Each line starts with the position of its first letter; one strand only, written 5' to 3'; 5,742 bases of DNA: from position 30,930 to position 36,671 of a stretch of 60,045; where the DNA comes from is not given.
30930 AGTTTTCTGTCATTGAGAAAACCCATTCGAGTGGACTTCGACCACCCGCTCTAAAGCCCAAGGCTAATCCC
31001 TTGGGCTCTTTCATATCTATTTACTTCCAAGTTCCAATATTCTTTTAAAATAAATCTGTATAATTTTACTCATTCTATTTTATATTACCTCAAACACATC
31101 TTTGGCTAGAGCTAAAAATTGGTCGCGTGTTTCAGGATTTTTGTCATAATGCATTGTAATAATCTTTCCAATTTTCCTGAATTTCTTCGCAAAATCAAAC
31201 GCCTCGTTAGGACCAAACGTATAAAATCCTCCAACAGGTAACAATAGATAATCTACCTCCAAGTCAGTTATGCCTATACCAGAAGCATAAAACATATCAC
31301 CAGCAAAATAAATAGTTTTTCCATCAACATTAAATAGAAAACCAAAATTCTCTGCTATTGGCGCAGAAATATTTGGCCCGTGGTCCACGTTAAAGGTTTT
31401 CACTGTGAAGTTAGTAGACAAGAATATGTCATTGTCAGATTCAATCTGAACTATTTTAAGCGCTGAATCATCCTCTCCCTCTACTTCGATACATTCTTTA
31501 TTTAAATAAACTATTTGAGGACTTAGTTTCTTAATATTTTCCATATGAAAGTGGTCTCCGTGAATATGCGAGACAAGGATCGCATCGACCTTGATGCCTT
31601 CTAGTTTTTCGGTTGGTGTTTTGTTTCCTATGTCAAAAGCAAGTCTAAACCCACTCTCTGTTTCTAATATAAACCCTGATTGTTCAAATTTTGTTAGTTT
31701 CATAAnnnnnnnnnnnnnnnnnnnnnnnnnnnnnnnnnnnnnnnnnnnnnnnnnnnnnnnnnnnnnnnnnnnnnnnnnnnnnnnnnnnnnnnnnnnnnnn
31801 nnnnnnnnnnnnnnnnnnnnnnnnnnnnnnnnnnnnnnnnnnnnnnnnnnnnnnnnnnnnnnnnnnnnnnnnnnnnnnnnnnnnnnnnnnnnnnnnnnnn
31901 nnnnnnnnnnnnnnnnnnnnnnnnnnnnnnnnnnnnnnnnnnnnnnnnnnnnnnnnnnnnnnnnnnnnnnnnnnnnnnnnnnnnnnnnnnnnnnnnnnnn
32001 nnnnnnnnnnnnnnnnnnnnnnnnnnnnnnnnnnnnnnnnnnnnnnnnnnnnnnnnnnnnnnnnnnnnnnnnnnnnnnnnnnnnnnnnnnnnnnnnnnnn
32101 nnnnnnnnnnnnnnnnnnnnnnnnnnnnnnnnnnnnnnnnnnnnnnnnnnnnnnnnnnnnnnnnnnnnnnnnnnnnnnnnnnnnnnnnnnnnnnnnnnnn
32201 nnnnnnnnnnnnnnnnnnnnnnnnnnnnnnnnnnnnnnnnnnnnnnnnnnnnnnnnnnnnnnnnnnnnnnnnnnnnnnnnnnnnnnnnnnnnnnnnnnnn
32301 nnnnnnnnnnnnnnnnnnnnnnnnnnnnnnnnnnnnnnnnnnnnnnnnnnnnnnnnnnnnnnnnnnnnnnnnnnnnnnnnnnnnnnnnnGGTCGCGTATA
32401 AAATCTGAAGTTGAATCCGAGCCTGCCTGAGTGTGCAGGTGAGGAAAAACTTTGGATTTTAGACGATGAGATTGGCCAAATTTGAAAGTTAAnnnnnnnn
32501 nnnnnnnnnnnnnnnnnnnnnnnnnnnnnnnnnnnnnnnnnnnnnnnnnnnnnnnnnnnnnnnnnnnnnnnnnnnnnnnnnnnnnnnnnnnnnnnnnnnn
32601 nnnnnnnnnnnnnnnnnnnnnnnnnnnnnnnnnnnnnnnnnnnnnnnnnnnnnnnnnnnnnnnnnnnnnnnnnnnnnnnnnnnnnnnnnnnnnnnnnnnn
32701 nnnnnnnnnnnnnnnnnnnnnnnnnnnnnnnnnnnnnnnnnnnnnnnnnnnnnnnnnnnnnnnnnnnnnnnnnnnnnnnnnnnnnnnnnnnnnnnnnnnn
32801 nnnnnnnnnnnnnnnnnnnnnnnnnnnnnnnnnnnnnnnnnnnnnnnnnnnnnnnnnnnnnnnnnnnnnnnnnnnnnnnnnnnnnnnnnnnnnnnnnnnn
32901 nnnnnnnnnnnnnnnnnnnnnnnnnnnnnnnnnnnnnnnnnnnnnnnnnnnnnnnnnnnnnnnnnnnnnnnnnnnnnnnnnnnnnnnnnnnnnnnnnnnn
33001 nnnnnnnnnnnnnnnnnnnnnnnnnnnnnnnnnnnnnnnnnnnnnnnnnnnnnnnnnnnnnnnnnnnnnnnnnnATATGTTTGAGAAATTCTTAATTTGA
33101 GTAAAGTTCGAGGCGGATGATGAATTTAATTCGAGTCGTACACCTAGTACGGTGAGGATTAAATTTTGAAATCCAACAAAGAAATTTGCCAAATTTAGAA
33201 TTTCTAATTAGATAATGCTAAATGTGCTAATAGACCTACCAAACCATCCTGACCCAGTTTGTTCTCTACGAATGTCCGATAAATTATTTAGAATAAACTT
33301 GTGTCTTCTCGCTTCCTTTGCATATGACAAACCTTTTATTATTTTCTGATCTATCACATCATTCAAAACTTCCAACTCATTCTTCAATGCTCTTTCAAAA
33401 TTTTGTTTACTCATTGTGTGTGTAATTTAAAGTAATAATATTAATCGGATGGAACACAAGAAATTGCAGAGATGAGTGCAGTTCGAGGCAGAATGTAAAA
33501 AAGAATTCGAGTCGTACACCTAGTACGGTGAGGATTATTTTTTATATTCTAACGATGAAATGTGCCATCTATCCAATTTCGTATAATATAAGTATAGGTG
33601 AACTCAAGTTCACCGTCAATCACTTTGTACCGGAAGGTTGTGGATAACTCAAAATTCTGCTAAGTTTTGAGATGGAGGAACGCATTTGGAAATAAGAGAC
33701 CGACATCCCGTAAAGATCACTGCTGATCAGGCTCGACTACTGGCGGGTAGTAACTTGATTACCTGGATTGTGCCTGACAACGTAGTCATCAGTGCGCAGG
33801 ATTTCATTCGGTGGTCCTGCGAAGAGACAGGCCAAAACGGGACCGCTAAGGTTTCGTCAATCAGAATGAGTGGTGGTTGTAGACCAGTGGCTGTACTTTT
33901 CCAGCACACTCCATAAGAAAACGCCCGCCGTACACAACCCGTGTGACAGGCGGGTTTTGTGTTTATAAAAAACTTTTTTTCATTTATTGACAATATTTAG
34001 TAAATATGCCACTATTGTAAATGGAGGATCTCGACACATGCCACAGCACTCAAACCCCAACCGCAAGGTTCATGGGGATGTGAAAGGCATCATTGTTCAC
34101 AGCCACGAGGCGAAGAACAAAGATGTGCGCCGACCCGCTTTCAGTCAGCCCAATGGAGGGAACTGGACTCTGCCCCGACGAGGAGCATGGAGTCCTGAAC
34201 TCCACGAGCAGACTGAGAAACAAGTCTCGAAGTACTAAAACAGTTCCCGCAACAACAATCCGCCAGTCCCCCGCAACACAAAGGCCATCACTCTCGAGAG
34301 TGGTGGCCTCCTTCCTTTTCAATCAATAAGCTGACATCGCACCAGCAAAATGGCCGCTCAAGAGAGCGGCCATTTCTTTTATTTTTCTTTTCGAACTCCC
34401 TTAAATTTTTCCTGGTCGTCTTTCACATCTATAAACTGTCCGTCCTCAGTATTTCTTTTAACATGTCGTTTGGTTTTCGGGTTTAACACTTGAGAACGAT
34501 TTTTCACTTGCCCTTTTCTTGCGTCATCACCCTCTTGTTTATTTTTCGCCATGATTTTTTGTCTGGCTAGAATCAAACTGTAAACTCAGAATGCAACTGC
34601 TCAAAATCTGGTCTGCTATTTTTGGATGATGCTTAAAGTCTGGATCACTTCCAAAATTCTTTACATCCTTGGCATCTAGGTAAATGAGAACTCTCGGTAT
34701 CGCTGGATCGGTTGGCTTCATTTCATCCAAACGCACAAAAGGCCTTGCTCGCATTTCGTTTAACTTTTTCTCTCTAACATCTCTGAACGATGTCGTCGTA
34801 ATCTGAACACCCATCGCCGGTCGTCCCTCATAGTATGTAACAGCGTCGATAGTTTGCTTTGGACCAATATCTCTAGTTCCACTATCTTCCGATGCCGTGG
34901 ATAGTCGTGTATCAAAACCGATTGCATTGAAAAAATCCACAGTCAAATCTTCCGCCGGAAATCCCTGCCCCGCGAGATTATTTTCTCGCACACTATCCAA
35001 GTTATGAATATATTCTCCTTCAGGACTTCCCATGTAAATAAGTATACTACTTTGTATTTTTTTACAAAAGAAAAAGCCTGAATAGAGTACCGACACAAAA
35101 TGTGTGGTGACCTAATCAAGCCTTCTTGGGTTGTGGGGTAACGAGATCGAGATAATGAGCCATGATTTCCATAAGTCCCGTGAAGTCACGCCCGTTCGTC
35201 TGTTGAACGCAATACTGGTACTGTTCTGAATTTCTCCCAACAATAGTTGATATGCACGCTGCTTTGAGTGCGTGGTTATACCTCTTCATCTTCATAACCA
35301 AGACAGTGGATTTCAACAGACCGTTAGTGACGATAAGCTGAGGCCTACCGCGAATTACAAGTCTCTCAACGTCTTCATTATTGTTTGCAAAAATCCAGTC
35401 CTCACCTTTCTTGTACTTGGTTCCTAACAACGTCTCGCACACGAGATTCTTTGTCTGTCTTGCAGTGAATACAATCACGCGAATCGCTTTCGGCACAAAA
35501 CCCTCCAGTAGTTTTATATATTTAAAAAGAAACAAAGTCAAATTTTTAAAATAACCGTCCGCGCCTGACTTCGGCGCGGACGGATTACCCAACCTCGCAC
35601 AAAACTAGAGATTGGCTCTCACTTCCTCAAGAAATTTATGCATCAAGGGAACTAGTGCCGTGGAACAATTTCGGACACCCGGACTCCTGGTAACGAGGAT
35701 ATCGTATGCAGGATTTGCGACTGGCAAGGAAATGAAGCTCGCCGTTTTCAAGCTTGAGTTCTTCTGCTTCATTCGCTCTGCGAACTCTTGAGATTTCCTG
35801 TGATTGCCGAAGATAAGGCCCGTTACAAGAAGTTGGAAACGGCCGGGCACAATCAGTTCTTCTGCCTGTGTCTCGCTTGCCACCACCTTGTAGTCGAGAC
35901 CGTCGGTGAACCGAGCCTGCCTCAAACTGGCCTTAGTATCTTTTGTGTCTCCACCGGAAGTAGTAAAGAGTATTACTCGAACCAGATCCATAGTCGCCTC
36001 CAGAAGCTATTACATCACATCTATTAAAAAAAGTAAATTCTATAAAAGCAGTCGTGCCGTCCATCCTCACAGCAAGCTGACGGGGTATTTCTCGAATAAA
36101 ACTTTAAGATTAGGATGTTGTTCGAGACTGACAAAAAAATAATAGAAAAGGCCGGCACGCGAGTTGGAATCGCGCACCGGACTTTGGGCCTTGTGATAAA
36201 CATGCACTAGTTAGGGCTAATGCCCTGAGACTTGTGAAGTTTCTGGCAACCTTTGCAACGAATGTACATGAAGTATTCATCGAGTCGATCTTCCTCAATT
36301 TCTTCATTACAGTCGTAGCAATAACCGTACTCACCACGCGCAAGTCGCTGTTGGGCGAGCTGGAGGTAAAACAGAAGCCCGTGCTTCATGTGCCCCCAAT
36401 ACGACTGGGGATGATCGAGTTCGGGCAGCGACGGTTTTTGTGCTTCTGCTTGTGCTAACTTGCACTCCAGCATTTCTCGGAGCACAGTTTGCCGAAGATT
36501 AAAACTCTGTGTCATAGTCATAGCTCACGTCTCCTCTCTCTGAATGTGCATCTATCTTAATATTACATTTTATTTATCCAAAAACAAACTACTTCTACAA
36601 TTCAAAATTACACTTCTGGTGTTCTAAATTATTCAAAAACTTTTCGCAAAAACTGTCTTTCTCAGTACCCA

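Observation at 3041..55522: About ten GC-rich, SD-bearing 'moron-like' transcription units embedded in an SD-less AT-rich housekeeping backbone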

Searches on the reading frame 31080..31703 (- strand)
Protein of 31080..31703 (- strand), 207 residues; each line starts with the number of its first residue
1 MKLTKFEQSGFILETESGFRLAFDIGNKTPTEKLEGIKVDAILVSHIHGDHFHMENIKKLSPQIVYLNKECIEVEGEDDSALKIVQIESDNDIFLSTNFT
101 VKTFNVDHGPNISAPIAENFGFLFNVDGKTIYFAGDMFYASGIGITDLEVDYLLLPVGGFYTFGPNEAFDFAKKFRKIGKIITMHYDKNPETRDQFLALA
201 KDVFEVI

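Call 12: search_protein_families(library=pfam, max_evalue=0.1, proteins=[window:31080-31703:-])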
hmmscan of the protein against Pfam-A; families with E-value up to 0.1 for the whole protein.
window:31080-31703:- (207 aa): 3 families
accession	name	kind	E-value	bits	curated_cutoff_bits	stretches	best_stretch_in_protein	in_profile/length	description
PF13483.12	Lactamase_B_3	-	3.9e-20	72.9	24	1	2-176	1-152/160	Beta-lactamase superfamily domain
PF12706.13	Lactamase_B_2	-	9.3e-12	45.4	27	1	37-186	29-200/200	Beta-lactamase superfamily domain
PF00753.33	Lactamase_B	-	1e-05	26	22.7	1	33-52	38-57/196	Metallo-beta-lactamase superfamily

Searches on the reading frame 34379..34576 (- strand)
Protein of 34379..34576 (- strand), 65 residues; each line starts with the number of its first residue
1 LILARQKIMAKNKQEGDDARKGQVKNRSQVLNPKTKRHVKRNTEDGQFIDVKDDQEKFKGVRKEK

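Call 12: search_protein_families(library=pfam, max_evalue=0.1, proteins=[window:34379-34576:-])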
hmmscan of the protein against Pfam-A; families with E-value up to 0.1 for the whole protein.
window:34379-34576:- (65 aa): 2 families
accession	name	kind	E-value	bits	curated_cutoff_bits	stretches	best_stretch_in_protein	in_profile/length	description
PF12860.13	PAS_7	-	0.034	14.7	27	1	7-54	43-93/115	PAS fold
PF20111.4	DUF6501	-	0.072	13.4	23.8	1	16-64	19-62/67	Family of unknown function (DUF6501)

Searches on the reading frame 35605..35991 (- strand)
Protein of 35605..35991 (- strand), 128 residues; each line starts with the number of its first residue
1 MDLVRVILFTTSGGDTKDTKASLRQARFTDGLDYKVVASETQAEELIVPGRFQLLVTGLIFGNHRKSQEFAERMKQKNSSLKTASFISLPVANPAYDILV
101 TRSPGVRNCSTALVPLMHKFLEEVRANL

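Call 11: search_protein_families(library=pfam, max_evalue=0.1, proteins=[window:35605-35991:-])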
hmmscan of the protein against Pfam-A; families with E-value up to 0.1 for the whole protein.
window:35605-35991:- (128 aa): 0 families

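Call 32: search_protein_families(library=phrogs, max_evalue=0.01, proteins=[window:35605-35991:-])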
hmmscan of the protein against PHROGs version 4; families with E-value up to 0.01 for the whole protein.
window:35605-35991:- (128 aa): 0 families

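Call 33: search_protein_families(library=ncbifam, max_evalue=0.01, proteins=[window:35605-35991:-])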
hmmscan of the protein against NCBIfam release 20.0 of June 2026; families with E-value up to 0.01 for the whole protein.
window:35605-35991:- (128 aa): 0 families

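Call 80: search_protein_representatives(protein=window:35605-35991:-)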
Query: 128 residues. Proteins with E-value up to 0.001 (for the whole library): 33; up to 1e-10: 5; up to 1e-30: 1. The best 33 are listed.
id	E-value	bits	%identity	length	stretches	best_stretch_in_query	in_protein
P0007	2.3e-76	269.4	100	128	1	1-128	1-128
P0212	1.4e-27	112.3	52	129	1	1-125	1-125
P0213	1.7e-13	66.9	34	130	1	4-121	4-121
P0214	8.3e-13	64.7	37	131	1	3-125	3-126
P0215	8.6e-11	58.2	27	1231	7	12-59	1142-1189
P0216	1.3e-09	54.4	38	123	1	4-120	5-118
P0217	1.9e-09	53.9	40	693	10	95-116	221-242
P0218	4.6e-08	49.4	32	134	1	6-123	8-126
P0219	5.0e-08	49.3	36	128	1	1-102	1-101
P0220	7.6e-08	48.7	29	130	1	8-103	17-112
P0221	7.8e-08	48.6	40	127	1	27-122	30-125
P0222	2.5e-07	47.0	35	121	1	21-103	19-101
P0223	2.9e-07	46.8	31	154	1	3-105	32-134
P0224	3.2e-07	46.7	36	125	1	21-123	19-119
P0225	5.0e-07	46.0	30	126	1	4-122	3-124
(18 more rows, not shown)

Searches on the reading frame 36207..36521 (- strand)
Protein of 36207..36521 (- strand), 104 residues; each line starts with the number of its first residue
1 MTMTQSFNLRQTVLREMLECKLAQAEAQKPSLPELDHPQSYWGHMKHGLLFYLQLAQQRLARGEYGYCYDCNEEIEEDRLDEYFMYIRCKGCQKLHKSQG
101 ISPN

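Call 11: search_protein_families(library=pfam, max_evalue=0.1, proteins=[window:36207-36521:-])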
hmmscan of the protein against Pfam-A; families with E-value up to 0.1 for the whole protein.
window:36207-36521:- (104 aa): 2 families
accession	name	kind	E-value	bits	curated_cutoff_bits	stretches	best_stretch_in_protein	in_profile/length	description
PF01258.23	zf-dskA_traR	-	0.005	17.3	24.9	1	63-94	1-32/36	Prokaryotic dksA/traR C4-type zinc finger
PF24042.1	DUF7351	-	0.03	14.5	31.2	1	66-103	2-38/177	Domain of unknown function (DUF7351)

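Call 32: search_protein_families(library=phrogs, max_evalue=0.01, proteins=[window:36207-36521:-])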
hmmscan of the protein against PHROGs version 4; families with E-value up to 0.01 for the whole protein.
window:36207-36521:- (104 aa): 1 family
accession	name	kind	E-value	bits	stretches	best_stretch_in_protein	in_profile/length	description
phrog_54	-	other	1.6e-06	29.3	1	56-99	21-67/75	DksA-like zinc-finger protein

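Call 33: search_protein_families(library=ncbifam, max_evalue=0.01, proteins=[window:36207-36521:-])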
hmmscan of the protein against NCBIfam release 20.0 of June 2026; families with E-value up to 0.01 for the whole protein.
window:36207-36521:- (104 aa): 4 families
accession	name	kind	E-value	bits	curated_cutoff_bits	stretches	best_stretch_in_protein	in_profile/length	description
TIGR02890.1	bacill_yteA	subfamily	1.6e-05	25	134.4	1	54-99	75-120/159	regulatory protein, yteA family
TIGR02420.1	dksA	equivalog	2.5e-05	24.7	115.5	1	52-93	67-108/110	RNA polymerase-binding protein DksA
TIGR02419.1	C4_traR_proteo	subfamily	0.00014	22.4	59.7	1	65-95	32-62/64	phage/conjugal plasmid C-4 type zinc finger protein, TraR family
NF033459.1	DksA_like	equivalog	0.0012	19.2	105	1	53-94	66-107/113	RNA polymerase-binding protein DksA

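Call 60: find_related_loci(query=window:36207-36521:-, collection=viral_contigs, flank=5000)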
Query window:36207-36521:- (104 aa) in viral_contigs; peptide patterns used: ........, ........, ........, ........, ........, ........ (x = any residue, [..] = any of these).
1 stretches matched a pattern, but none encodes a relative of the query by tblastn (E <= 1e-3).
